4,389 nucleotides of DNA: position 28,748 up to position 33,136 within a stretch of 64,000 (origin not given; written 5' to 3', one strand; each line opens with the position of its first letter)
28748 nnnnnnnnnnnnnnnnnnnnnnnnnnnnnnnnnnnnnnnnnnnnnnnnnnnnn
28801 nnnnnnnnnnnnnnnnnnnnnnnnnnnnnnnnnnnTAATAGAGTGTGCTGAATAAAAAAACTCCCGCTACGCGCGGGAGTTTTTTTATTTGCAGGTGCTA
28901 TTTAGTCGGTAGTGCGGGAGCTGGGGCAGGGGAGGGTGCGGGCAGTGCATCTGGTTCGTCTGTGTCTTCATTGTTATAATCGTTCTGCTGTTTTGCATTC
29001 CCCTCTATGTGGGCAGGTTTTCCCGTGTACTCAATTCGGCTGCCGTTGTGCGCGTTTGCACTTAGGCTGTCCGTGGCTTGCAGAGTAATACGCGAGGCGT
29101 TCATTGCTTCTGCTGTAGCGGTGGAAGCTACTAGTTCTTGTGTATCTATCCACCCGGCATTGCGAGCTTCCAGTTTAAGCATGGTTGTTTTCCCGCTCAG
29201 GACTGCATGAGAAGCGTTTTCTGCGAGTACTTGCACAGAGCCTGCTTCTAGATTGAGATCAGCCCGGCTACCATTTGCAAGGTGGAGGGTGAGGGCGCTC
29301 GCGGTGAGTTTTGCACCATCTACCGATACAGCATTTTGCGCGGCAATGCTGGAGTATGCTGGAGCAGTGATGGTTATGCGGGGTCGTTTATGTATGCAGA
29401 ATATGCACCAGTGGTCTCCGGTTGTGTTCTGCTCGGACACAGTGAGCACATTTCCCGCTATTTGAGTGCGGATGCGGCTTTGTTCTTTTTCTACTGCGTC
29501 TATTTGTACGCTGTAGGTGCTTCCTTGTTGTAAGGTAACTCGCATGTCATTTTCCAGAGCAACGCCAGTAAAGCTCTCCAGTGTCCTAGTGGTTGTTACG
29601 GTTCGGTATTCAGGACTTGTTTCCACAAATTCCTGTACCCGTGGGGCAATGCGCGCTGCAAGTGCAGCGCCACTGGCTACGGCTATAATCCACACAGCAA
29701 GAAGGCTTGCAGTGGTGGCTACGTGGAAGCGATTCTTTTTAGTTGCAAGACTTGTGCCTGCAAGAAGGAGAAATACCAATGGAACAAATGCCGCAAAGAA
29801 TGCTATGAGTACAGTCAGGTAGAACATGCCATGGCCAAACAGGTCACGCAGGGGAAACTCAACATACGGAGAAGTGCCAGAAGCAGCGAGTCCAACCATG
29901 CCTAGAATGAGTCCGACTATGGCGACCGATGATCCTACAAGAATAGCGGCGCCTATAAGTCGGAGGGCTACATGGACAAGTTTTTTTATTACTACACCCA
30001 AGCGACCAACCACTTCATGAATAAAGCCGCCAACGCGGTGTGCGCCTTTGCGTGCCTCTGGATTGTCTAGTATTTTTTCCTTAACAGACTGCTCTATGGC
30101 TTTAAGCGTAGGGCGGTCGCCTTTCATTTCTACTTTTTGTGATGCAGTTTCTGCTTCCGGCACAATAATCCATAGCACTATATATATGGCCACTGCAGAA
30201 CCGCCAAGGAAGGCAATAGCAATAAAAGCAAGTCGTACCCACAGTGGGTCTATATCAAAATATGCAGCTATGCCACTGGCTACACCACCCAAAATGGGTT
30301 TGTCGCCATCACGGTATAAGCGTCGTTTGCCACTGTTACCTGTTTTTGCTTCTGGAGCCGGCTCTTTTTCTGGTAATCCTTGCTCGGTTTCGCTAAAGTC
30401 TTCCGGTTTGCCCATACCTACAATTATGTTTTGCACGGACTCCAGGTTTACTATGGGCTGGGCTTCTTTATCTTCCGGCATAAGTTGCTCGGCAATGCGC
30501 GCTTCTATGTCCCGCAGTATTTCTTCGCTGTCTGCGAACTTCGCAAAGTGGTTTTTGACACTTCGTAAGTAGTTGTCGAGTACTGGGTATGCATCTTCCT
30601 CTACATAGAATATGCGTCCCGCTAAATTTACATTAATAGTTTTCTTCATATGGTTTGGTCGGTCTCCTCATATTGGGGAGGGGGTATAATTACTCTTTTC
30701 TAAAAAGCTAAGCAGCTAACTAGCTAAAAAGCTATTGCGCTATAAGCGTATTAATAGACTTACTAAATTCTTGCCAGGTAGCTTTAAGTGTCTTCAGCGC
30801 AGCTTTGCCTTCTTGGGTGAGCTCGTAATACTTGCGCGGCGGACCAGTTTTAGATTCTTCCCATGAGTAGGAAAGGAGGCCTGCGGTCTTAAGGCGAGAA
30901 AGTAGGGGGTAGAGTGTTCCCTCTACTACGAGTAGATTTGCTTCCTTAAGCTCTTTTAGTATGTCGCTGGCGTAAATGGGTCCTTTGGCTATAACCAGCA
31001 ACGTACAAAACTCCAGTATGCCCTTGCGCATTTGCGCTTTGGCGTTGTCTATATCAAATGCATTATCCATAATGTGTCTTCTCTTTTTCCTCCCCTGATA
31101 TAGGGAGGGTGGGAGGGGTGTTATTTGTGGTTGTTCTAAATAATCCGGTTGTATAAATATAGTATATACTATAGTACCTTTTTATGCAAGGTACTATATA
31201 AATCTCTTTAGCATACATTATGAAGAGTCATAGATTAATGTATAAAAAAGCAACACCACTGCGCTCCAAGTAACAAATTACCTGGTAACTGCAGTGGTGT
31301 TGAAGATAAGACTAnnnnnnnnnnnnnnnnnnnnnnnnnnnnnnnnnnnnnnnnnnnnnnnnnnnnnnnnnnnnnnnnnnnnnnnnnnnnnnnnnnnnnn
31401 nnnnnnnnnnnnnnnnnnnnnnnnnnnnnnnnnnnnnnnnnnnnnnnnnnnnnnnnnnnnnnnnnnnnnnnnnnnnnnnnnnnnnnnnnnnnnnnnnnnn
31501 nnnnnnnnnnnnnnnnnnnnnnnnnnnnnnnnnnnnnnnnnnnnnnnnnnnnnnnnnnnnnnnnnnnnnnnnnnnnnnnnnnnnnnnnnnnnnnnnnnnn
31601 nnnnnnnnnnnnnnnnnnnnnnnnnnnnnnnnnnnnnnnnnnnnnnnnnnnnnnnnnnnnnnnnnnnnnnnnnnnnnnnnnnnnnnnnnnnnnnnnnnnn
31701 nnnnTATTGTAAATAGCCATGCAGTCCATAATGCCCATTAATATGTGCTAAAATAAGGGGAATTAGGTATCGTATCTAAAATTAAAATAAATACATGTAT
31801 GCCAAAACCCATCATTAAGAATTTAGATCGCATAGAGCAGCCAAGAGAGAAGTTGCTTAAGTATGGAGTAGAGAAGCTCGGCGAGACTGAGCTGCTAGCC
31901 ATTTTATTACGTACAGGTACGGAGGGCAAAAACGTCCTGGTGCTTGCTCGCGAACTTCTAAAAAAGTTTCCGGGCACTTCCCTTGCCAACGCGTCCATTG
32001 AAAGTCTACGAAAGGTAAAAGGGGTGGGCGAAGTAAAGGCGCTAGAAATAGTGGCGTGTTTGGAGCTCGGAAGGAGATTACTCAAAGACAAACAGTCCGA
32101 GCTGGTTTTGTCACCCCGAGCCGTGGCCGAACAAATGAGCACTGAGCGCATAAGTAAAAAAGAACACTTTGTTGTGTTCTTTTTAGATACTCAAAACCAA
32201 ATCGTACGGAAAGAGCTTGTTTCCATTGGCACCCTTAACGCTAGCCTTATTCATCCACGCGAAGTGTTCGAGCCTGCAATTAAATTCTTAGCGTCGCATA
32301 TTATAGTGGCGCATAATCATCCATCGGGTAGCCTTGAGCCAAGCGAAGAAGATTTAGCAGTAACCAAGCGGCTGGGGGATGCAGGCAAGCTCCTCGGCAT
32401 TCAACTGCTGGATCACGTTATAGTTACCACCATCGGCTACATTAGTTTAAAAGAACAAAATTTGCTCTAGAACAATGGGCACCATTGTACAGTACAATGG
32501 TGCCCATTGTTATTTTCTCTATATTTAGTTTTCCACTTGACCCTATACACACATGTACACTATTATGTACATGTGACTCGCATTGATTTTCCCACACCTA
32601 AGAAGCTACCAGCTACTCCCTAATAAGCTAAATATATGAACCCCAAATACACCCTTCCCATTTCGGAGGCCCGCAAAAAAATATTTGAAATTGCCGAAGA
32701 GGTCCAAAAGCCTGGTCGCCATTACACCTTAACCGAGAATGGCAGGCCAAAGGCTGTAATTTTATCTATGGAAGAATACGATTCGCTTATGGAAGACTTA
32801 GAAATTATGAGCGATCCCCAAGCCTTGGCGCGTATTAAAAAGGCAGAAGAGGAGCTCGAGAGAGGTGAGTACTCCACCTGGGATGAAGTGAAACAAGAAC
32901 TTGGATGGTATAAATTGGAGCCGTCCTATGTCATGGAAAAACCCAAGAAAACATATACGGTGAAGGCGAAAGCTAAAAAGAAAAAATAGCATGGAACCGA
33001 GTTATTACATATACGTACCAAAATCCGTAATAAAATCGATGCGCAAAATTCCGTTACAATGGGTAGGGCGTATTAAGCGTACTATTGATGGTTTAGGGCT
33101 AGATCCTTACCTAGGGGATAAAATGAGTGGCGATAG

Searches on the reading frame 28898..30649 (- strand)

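Call 13: search_protein_families(library=pfam, proteins=[window:28898-30649:-])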
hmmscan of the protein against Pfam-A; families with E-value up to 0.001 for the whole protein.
window:28898-30649:- (583 aa): 3 families
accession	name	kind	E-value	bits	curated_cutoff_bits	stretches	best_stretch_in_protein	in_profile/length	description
PF10988.14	DUF2807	-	3.2e-25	89.4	24.2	1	360-545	2-181/181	Putative auto-transporter adhesin, head GIN domain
PF04024.17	PspC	-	2.3e-21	75.8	25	1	109-166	1-58/58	PspC domain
PF22571.1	LiaI-LiaF-TM_PspC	-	2.1e-15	57.2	27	1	203-335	5-139/142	PspC transmembrane region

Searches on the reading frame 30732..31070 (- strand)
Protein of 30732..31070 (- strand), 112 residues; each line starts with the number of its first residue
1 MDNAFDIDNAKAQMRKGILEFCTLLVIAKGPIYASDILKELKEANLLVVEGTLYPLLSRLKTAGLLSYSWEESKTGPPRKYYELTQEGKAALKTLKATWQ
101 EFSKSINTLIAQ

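Call 13: search_protein_families(library=pfam, proteins=[window:30732-31070:-])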
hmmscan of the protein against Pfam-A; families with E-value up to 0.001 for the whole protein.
window:30732-31070:- (112 aa): 1 family
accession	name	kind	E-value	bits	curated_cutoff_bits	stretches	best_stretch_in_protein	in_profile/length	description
PF03551.20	PadR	-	4.5e-20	71.9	27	1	24-93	2-74/75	Transcriptional regulator PadR-like family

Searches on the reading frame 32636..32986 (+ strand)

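Call 67: search_protein_families(library=pfam, proteins=[window:32636-32986:+], max_evalue=0.001)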
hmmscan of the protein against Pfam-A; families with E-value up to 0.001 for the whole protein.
window:32636-32986:+ (117 aa): 1 family
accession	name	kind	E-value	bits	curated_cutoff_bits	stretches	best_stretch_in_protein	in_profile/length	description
PF02604.26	PhdYeFM_antitox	-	2.1e-16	59.9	29.8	1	6-77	3-74/74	Antitoxin Phd_YefM, type II toxin-antitoxin system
